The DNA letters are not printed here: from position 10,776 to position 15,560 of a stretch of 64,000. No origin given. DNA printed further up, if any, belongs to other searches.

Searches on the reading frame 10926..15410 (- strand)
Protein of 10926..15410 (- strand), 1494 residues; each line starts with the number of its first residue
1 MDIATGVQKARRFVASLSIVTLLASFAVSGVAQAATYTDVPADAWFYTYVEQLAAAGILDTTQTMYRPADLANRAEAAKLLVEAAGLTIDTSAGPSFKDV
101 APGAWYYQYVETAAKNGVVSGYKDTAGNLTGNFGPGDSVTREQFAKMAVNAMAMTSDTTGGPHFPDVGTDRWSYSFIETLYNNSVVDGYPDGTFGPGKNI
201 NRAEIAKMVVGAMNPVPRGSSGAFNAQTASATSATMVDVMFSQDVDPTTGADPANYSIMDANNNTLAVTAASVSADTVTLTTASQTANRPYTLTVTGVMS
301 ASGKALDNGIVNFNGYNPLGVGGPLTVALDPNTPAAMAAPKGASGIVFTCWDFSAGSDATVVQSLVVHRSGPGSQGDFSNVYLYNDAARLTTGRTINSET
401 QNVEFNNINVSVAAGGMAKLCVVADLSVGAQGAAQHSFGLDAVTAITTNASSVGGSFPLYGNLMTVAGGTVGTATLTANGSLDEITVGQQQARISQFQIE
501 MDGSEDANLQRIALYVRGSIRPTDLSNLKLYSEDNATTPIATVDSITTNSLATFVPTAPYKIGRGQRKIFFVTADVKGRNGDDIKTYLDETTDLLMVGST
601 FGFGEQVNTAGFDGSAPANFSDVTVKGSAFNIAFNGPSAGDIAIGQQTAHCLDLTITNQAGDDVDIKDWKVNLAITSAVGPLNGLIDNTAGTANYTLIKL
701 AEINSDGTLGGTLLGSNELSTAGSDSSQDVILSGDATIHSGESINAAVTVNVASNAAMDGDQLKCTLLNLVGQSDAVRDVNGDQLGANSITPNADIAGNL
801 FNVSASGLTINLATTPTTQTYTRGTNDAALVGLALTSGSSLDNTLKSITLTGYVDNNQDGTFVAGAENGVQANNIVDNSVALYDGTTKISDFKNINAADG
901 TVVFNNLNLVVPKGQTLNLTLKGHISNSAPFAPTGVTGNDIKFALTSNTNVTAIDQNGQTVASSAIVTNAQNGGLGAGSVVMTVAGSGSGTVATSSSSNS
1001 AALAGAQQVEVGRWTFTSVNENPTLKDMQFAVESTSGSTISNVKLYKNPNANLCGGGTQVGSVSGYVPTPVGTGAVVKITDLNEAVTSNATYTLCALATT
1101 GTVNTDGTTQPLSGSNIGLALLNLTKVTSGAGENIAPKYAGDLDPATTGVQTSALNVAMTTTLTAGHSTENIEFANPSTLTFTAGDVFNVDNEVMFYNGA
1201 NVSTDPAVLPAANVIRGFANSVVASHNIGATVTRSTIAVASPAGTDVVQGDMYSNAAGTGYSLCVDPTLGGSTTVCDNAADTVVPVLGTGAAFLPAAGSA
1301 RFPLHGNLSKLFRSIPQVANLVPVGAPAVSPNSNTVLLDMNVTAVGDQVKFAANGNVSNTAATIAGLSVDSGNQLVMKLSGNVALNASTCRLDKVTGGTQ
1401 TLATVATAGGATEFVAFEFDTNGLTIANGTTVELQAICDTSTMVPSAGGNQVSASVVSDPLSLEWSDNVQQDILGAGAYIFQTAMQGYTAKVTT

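Call 18: search_protein_families(library=pfam, proteins=[window:10926-15410:-], max_evalue=0.001)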
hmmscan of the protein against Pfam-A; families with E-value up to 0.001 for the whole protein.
window:10926-15410:- (1494 aa): 1 family
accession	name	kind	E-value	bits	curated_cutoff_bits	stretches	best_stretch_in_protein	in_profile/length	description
PF00395.25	SLH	-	9.2e-30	102.8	20.8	3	164-206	2-44/44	S-layer homology domain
